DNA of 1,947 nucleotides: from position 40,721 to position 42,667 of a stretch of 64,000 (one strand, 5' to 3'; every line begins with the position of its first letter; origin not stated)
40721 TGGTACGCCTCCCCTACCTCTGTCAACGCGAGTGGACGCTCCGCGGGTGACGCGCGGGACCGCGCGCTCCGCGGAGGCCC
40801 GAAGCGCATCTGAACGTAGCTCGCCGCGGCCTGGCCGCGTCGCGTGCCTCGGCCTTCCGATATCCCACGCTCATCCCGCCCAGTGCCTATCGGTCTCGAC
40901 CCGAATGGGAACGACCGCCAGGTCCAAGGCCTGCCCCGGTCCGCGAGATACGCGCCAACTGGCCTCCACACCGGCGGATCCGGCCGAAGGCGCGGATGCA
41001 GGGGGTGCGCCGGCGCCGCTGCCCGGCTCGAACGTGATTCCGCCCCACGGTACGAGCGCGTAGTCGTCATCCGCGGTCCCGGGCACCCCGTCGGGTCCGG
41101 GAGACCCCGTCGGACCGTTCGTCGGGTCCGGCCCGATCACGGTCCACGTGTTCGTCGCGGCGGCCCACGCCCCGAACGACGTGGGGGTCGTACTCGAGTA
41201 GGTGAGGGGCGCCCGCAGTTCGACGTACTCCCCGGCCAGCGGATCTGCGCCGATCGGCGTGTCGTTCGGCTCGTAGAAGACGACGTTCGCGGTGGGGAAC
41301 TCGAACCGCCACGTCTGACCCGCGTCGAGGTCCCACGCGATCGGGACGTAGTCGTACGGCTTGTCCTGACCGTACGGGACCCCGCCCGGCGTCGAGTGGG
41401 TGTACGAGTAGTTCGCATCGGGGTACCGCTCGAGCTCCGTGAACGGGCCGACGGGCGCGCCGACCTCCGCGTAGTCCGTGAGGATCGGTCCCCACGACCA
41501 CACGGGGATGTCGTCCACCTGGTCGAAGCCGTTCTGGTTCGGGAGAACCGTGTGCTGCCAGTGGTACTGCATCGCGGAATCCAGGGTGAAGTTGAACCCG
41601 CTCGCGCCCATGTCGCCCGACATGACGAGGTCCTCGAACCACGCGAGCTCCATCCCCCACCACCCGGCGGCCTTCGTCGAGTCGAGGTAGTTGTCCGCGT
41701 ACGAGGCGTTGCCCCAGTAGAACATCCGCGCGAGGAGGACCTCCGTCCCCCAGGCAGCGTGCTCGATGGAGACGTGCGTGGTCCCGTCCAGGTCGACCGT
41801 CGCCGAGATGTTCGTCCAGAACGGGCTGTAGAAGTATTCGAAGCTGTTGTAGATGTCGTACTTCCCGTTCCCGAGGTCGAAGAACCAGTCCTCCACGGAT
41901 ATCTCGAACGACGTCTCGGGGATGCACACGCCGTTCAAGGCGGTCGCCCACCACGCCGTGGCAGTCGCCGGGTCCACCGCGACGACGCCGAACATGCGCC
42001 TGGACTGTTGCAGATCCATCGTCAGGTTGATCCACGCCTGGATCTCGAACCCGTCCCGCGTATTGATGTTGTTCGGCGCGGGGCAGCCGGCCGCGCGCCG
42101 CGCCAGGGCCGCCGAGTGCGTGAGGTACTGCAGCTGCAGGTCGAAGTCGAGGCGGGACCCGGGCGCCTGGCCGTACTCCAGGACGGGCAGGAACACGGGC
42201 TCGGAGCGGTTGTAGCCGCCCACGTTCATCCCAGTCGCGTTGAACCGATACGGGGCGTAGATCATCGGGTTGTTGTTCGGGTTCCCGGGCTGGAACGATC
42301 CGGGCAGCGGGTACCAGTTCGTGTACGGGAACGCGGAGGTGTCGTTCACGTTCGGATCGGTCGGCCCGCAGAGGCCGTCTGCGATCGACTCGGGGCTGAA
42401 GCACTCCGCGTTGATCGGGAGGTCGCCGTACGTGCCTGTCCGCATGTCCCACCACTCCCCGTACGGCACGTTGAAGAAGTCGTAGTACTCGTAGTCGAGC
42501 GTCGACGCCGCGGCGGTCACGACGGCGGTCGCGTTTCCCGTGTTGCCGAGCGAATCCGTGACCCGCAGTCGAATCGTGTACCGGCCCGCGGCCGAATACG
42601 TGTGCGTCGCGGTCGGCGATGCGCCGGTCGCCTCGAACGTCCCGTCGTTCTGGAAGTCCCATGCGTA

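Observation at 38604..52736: Four tandem, co-oriented genes for giant surface proteins sharing a large unrecognised Trp/Tyr/Asn-rich domain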

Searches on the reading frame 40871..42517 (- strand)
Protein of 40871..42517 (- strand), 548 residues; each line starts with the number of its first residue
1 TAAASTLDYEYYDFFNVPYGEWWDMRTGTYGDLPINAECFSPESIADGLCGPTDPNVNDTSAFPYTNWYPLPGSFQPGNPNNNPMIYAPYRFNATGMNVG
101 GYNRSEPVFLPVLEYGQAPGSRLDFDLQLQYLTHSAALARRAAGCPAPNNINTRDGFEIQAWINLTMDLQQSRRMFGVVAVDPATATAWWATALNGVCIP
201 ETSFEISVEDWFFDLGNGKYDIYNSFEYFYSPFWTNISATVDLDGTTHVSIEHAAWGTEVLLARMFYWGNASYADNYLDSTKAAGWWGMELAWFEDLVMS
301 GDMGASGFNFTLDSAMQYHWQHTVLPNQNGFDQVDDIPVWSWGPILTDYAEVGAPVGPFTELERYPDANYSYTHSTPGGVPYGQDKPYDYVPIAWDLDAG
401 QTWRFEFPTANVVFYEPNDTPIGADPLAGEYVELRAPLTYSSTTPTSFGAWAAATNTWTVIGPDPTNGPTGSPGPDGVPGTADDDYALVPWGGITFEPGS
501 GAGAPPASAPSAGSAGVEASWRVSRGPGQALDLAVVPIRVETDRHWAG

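Call 9: search_solved_structures(query=A1, max_evalue=10, show_alignments=2)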
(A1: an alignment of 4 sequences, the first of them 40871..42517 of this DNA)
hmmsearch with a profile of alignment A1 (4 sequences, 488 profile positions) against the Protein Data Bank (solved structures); distinct sequences matched with E-value up to 10: 0.
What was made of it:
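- On Any solved structure (sequence level): A1 profile: 0 hits at E<=10 (call 9).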

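Call 10: find_homologous_proteins(query=window:40871-42517:-, max_evalue=0.001)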
Query window:40871-42517:- (548 aa): 95 proteins with E <= 0.001 among 8000 candidates.
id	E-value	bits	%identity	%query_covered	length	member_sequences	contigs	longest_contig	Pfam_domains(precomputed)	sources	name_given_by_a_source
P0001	0.0e+0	1242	95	100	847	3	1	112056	PF22352.3,PF00801.27,PF18911.7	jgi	jgi:PKD repeat protein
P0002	2.0e-246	838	68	94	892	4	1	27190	-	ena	-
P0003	1.8e-237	808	64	98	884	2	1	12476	PF00801.27,PF18911.7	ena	-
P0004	3.4e-197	675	58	91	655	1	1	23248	-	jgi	jgi:hypothetical protein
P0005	2.9e-196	672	57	91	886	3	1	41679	PF00801.27,PF18911.7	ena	-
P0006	1.0e-189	650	56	99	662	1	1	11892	PF00801.27,PF18911.7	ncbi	ncbi:MAG: PKD domain-containing protein, partial [Methanobacteriota archaeon]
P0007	2.5e-189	649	58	90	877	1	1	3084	-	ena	-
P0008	1.5e-186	640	56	92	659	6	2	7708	-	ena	-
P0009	2.8e-186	639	56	91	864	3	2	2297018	-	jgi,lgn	jgi:hypothetical protein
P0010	2.8e-185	636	57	90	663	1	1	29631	-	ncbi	ncbi:MAG: hypothetical protein ACT4OI_02245 [Methanobacteriota archaeon]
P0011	3.2e-185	636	57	90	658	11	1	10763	-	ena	-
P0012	1.2e-184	634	56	96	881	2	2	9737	PF22352.3,PF18911.7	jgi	jgi:hypothetical protein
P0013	3.2e-184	632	54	97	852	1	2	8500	PF02369.23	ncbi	-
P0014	4.3e-184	632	55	91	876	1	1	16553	-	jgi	jgi:hypothetical protein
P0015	7.4e-183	628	56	91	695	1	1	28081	-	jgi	-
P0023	8.2e-168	578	52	91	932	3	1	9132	PF13620.13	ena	-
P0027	2.5e-159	550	50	92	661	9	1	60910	PF22352.3,PF00801.27,PF18911.7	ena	-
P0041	5.8e-149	516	47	90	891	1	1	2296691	-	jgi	jgi:hypothetical protein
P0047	7.8e-143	496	45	98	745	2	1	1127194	-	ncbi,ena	-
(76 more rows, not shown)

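Call 13: find_encoding_contigs(protein=P0001, flank=10000, max_places=3)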
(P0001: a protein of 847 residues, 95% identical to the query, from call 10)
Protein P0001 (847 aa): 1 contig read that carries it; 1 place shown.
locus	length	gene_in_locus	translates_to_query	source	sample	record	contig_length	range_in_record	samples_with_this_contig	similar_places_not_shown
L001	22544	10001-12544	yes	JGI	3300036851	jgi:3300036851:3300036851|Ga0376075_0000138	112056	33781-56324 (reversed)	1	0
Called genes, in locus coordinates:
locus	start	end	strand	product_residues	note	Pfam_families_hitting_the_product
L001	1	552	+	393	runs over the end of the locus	PF03435:Sacchrp_dh_NADP, PF16653:Sacchrp_dh_C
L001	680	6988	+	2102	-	PF00801:PKD, PF18911:PKD_4, PF00801:PKD, PF18911:PKD_4, PF18911:PKD_4, PF00801:PKD, PF18911:PKD_4, PF00801:PKD, +36 more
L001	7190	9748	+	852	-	-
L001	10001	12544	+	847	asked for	PF00801:PKD, PF18911:PKD_4, PF22352:K319L-like_PKD (weak)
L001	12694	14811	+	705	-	PF00801:PKD, PF18911:PKD_4, PF22352:K319L-like_PKD (faint), PF00801:PKD, PF18911:PKD_4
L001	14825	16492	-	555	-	PF13343:SBP_bac_6 (faint)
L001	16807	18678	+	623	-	PF00528:BPD_transp_1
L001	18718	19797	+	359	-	PF00005:ABC_tran, PF13304:AAA_21 (faint), PF08402:TOBE_2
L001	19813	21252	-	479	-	PF00171:Aldedh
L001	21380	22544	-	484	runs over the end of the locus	PF00202:Aminotran_3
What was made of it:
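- Tried and rejected: I used the 95%-identical P0001 contig instead (call 13).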

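Call 26: predict_structure(alignment_id=A2)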
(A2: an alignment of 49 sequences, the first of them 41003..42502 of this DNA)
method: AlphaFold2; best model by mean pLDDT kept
length: 500 residues; sequences in the alignment: 49
mean_pLDDT: 94.1   pTM: 0.93
mean pLDDT of the five models: 94.1, 94.0, 93.9, 93.7, 93.0
residues with pLDDT >= 90: 448; 70-90: 34; 50-70: 14; < 50: 4
segments of 3 or more residues with pLDDT < 50: 497-500
pLDDT, mean of each block of 10 residues (from residue 1): 98 97 94 98 96 97 92 94 98 96 97 98 96 91 68 96 98 98 96 89 97 94 93 98 97 97 97 96 93 98 98 96 93 97 74 84 91 96 94 98 97 98 97 97 96 98 96 91 97 69
secondary structure, 60 per line:
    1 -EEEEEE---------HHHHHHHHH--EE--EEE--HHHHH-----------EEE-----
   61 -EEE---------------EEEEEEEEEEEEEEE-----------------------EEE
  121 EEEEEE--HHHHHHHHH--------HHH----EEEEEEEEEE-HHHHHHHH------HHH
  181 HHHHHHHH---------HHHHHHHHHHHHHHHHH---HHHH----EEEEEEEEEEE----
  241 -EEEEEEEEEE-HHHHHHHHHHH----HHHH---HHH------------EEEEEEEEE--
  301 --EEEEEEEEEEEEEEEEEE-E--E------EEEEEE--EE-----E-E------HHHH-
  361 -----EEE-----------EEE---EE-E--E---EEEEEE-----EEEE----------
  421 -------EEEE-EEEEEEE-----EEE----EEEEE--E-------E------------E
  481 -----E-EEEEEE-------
elements in order: E2-7 H17-25 E32-34 H37-41 E53-55 E62-64 E80-94 E118-126 H129-137 E153-162 H164-171 H178-188 H198-214 H218-221 E226-236 E242-251 H253-263 H268-271 E290-298 E303-320 E332-337 H356-359 E366-368 E380-382 E396-401 E407-410 E428-431 E433-439 E445-447 E452-456 E488-493
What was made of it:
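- Closest known: Fenna-Matthews-Olson bacteriochlorophyll a protein. Same: I read this as partial overlap of the secondary-structure framework (long beta strands with helices, call 26).
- Confident single-domain model: pLDDT 94.1, pTM 0.93 (call 26).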

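Call 30: search_protein_families(library=pfam, proteins=[window:41003-42502:-], max_evalue=10)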
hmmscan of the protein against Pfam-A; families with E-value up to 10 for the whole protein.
window:41003-42502:- (500 aa): 1 family
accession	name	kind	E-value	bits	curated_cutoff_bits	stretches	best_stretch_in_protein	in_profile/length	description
PF20305.4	pYEATS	-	0.67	10.3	26.9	1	220-261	19-59/73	prokaryotic YEATS domain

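Call 36: fold_search(model_id=the predicted structure, library=pdb)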
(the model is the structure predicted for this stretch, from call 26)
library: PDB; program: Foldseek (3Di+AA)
matches with E <= 10: 270; with E <= 0.001: 0
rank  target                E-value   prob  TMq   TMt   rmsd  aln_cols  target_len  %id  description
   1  6mez_B                3.1e-03  0.38  0.18  0.23  18.9       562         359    7  X-ray structure of the Fenna-Matthews-Olsen antenna complex from Prosthecochloris aestuarii (released 2019-03-13)
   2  6m32_E                8.4e-03  0.16  0.17  0.21  20.0       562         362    9  Cryo-EM structure of FMO-RC complex from green sulfur bacteria (released 2020-11-25)
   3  7uea_U                8.9e-03  0.23  0.18  0.23  18.9       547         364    8  Photosynthetic assembly of Chlorobaculum tepidum (RC-FMO1) (released 2022-10-05)
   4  6m32_F                9.4e-03  0.18  0.18  0.22  19.8       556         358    9  Cryo-EM structure of FMO-RC complex from green sulfur bacteria (released 2020-11-25)
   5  3eni_C                1.0e-02  0.16  0.16  0.21  14.3       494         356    9  Crystal structure of the Fenna-Matthews-Olson Protein from Chlorobaculum Tepidum (released 2009-05-12)
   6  4bcl                  1.2e-02  0.25  0.18  0.23  18.8       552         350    8  FMO protein from Prosthecochloris aestuarii 2K at Room Temperature (released 1998-09-16)
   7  7z6q_J                1.7e-02  0.18  0.15  0.20  19.2       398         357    8  Cryo-EM structure of the whole photosynthetic complex from the green sulfur bacteria (released 2023-02-08)
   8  1e03_L                1.2e-01  0.02  0.07  0.08  22.5       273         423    9  PLASMA ALPHA ANTITHROMBIN-III AND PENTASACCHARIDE (released 2000-06-02)
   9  9ub7_E                1.5e-01  0.02  0.09  0.08  22.4       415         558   11  Structure of glycosylphosphatidylinositol transamidase,state 1 (released 2026-04-08)
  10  1oyh_L                1.6e-01  0.02  0.07  0.08  21.7       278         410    7  Crystal Structure of P13 Alanine Variant of Antithrombin (released 2004-04-13)
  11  6rid_A                1.7e-01  0.08  0.10  0.04  20.8       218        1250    8  Structure of Vaccinia Virus DNA-dependent RNA polymerase elongation complex (released 2019-12-18)
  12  2beh_L                2.0e-01  0.01  0.07  0.08  22.4       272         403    9  Crystal structure of antithrombin variant S137A/V317C/T401C with plasma latent antithrombin (released 2005-11-01)
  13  5ei0_A                2.3e-01  0.01  0.06  0.07  22.1       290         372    8  Structure of RCL-cleaved vaspin (serpinA12) (released 2015-11-11)
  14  3evj_L                2.4e-01  0.02  0.08  0.09  21.9       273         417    8  Intermediate structure of antithrombin bound to the natural pentasaccharide (released 2008-10-21)
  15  3jc8_Qa               3.4e-01  0.03  0.12  0.13  23.5       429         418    7  Architectural model of the type IVa pilus machine in a piliated state (released 2016-03-16)
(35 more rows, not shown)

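Call 39: find_related_loci(query=A1, collection=genome_contigs, flank=10000)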
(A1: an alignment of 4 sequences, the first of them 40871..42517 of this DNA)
Query A1 (548 aa) in genome_contigs; peptide patterns used: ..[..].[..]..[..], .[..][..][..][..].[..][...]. (x = any residue, [..] = any of these).
44 stretches matched a pattern; 23 encode a relative of the query (tblastn E <= 1e-3); 21 distinct loci.
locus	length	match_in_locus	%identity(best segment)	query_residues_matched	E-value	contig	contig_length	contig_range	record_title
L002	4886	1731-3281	68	7-520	0e+0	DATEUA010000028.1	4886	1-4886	MAG TPA_asm: Thermoplasmata archaeon isolate SMAG_U8329 k141_2917534, whole genome shotgun sequence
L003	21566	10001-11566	57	1-507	0e+0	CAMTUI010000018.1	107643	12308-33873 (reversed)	MAG: Euryarchaeota archaeon isolate G01_MAG_00007 genome assembly, contig: G01_MAG_00007_000000000003, whole genome shot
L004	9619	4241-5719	57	5-496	0e+0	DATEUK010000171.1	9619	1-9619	MAG TPA_asm: Thermoplasmata archaeon isolate SMAG_U8339 k141_2157795, whole genome shotgun sequence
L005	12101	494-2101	56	5-540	0e+0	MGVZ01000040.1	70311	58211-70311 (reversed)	MAG: Euryarchaeota archaeon RBG_16_67_27 RBG_16_scaffold_3592, whole genome shotgun sequence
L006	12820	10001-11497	57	4-497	3e-179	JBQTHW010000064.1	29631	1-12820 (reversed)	MAG: Methanobacteriota archaeon isolate SAW39 c_000000197269, whole genome shotgun sequence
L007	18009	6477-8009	54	1-509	8e-177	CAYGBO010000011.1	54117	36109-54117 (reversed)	MAG TPA_asm: uncultured Methanomassiliicoccales archaeon isolate ERP108616_co2_547 genome assembly, contig: NODE_606_len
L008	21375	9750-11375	54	5-541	3e-173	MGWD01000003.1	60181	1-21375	MAG: Euryarchaeota archaeon RBG_19FT_COMBO_69_17 rbg_19ft_combo_scaffold_104, whole genome shotgun sequence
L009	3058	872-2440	51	3-509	3e-167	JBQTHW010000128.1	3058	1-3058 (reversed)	MAG: Methanobacteriota archaeon isolate SAW39 c_000000169885, whole genome shotgun sequence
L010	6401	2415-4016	49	1-527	9e-157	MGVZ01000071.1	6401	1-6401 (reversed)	MAG: Euryarchaeota archaeon RBG_16_67_27 RBG_16_scaffold_76743, whole genome shotgun sequence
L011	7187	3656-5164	48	3-499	4e-140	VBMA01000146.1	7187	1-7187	MAG: Methanobacteriota archaeon isolate EA_11 14_0903_13_40cm_scaffold_8908, whole genome shotgun sequence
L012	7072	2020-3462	49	1-474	6e-137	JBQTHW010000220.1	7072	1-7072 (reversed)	MAG: Methanobacteriota archaeon isolate SAW39 c_000000454217, whole genome shotgun sequence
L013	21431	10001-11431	53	2-474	1e-163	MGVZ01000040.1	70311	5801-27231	MAG: Euryarchaeota archaeon RBG_16_67_27 RBG_16_scaffold_3592, whole genome shotgun sequence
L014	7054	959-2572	45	1-514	4e-130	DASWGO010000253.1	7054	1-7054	MAG TPA_asm: Thermoplasmata archaeon isolate SMAG_U2818 k141_2592101, whole genome shotgun sequence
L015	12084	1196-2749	45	1-498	4e-129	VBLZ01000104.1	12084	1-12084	MAG: Methanobacteriota archaeon isolate EA_10 14_0929_12_30cm_scaffold_12270, whole genome shotgun sequence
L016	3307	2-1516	45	14-498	2e-127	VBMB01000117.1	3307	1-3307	MAG: Methanobacteriota archaeon isolate EA_12 14_1009_12_30cm_scaffold_22586, whole genome shotgun sequence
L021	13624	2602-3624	26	6-414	3e-28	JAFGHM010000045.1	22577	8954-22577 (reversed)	MAG: Thermoplasmatota archaeon isolate Zod_Metabat.1462 k87_3101005, whole genome shotgun sequence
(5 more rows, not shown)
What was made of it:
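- The hosts live in soil and sediment, where attachment matters (record titles in call 39).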

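Call 42: find_encoding_contigs(protein=P0009, flank=10000, max_places=2)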
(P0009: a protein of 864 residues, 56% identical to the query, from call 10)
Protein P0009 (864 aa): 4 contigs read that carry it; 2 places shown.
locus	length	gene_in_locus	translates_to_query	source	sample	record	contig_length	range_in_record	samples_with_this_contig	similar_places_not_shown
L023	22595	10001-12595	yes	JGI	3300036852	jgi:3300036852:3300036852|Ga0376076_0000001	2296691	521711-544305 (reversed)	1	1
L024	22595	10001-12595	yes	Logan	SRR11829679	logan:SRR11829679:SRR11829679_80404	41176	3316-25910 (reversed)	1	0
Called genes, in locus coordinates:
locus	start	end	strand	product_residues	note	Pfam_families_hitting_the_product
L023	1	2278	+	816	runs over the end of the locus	PF03104:DNA_pol_B_exo1, PF10108:DNA_pol_B_exo2 (weak), PF00136:DNA_pol_B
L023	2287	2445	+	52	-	-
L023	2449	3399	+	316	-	PF00294:PfkB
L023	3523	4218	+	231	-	PF01555:N6_N4_Mtase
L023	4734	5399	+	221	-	PF00827:Ribosomal_L15e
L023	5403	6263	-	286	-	PF22025:ThiI_fer, PF02926:THUMP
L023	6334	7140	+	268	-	PF01925:TauE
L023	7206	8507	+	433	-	PF03825:Nuc_H_symport (faint), PF07690:MFS_1, PF12832:MFS_1_like, PF07690:MFS_1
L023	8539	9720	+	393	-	PF01488:Shikimate_DH (weak), PF03435:Sacchrp_dh_NADP, PF16653:Sacchrp_dh_C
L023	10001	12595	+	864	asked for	-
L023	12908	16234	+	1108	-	PF22352:K319L-like_PKD (faint), PF00801:PKD, PF18911:PKD_4, PF18911:PKD_4 (weak), PF00801:PKD (weak), PF18911:PKD_4, PF00801:PKD (weak), PF18911:PKD_4, +1 more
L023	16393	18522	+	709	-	PF00801:PKD, PF18911:PKD_4, PF22352:K319L-like_PKD (faint), PF00801:PKD, PF18911:PKD_4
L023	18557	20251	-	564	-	PF13343:SBP_bac_6 (weak)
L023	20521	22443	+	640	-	PF00528:BPD_transp_1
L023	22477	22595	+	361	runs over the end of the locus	PF00005:ABC_tran, PF13304:AAA_21 (faint), PF08402:TOBE_2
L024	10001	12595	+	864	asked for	-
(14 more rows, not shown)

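Call 48: search_protein_representatives(alignment_id=A2)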
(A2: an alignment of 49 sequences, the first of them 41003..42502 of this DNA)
Query: 49 sequences, 631 profile positions. Proteins with E-value up to 0.001 (for the whole library): 7864; up to 1e-10: 2739; up to 1e-30: 414. The best 150 are listed.
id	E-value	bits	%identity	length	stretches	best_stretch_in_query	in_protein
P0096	0.0e+00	1368.8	-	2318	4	5-562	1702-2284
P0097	0.0e+00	1289.5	-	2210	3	75-579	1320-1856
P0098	2.2e-292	987.7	-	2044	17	7-556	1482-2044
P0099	3.4e-254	861.6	-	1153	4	8-573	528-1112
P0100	1.2e-252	856.4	-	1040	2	5-573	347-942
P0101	2.6e-252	855.3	-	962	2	6-574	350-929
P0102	7.4e-246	834.0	-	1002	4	6-573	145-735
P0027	2.4e-241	819.1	-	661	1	6-561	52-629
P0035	7.0e-239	811.0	-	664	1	56-630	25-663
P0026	4.5e-236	801.7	-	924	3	3-561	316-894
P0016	1.5e-235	800.0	-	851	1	61-586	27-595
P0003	1.4e-233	793.5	-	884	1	5-566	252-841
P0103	6.2e-230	781.4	-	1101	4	6-556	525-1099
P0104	5.3e-223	758.5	-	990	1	5-572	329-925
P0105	7.4e-223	758.0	-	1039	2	67-562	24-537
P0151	2.7e-77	277.2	-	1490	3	47-573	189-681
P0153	1.5e-76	274.7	-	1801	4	125-484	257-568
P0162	1.0e-70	255.5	-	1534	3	23-560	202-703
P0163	3.6e-70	253.6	-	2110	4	58-560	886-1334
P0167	3.6e-67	243.7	-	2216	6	36-543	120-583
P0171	7.7e-66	239.3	-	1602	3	34-557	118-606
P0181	9.2e-63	229.2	-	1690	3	28-540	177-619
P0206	4.4e-52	193.9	-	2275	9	35-336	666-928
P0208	1.0e-51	192.6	-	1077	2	30-573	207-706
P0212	2.3e-51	191.5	-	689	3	60-484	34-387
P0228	1.1e-48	182.7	-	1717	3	10-562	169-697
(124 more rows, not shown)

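Call 49: list_cluster_members(proteins=[P0151, P0162, P0163, P0167, P0171, P0181, P0208, P0228, P0153, P0212])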
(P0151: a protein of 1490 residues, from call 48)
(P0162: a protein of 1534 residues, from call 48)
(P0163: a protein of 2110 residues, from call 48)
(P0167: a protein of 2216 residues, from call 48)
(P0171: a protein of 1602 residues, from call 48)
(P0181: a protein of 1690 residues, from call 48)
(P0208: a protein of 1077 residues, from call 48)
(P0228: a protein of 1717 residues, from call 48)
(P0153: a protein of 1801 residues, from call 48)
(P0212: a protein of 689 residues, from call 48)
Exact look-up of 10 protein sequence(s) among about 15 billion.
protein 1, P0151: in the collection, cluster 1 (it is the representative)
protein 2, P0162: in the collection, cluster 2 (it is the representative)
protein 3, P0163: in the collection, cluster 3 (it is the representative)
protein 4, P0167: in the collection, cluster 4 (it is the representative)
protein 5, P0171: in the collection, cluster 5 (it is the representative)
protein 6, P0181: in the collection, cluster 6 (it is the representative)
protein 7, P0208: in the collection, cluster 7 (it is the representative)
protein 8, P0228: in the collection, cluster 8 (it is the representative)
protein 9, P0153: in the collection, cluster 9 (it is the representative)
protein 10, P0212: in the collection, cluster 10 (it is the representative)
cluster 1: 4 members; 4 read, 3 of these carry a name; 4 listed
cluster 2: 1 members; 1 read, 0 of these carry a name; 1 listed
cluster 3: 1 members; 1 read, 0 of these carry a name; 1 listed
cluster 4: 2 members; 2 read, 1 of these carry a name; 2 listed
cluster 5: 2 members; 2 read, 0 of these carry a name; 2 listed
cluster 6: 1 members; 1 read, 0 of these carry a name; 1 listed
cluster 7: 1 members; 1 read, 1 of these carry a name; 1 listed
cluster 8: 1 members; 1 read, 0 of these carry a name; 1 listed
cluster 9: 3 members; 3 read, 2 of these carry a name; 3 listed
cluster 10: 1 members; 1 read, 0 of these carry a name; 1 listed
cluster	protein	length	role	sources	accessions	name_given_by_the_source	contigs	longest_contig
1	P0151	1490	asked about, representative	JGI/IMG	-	hypothetical protein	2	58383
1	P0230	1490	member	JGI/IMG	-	hypothetical protein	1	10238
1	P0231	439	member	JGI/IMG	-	hypothetical protein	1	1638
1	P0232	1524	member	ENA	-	-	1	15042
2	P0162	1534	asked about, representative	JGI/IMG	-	-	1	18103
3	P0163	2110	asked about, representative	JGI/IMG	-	-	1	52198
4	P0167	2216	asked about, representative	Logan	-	-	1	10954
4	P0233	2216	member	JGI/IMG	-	parallel beta-helix repeat protein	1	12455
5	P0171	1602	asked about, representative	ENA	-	-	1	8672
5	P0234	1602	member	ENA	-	-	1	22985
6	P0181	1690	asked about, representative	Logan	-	-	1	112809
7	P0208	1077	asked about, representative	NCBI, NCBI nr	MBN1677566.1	MAG: hypothetical protein JW880_03420, partial [Candidatus Thermoplasmatota archaeon] | hypothetical protein [Candidatus Thermoplasmatota archaeon]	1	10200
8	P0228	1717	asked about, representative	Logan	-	-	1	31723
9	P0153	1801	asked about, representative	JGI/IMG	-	-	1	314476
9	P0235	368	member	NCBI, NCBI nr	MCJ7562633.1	MAG: hypothetical protein MUO84_06450, partial [Thermoplasmata archaeon] | hypothetical protein [Thermoplasmata archaeon]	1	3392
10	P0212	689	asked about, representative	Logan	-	-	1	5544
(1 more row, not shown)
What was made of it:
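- On FMO bacteriochlorophyll a protein family: The hosts are Thermoplasmatota (calls 39, 49).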

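Call 50: search_protein_families(library=pfam, proteins=[P0151, P0162, P0167, P0181, P0153, P0208], max_evalue=0.001)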
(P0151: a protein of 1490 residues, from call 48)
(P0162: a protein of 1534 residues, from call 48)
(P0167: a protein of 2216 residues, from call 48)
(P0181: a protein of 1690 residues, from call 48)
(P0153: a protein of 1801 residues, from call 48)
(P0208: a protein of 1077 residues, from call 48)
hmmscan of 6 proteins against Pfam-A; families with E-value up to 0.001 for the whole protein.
P0151 (1490 aa): 0 families

P0162 (1534 aa): 1 family
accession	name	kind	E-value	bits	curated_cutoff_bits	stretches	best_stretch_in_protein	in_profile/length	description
PF18565.7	Glyco_hydro2_C5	-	0.00077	19.7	32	0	719-775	15-71/103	Glycoside hydrolase family 2 C-terminal domain 5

P0167 (2216 aa): 5 families
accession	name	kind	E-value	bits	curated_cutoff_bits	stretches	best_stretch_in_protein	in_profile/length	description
PF05048.19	NosD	-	2.3e-69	233.5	23.6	6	1472-1666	19-212/212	Periplasmic copper-binding protein (NosD)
PF13229.12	Beta_helix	-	3.9e-63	212.2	25.9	6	1397-1559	3-156/158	Right handed beta helix region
PF18911.6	PKD_4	-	4.7e-18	65.5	27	2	1108-1192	1-77/85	PKD domain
PF00801.26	PKD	-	4.8e-11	42.9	23.5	1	78-150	19-76/80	PKD domain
PF16403.11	Bact_surface_Ig-like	-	0.0009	19.7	27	0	667-694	44-71/71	Bacterial surface protein, Ig-like domain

P0181 (1690 aa): 0 families

P0153 (1801 aa): 0 families

P0208 (1077 aa): 0 families
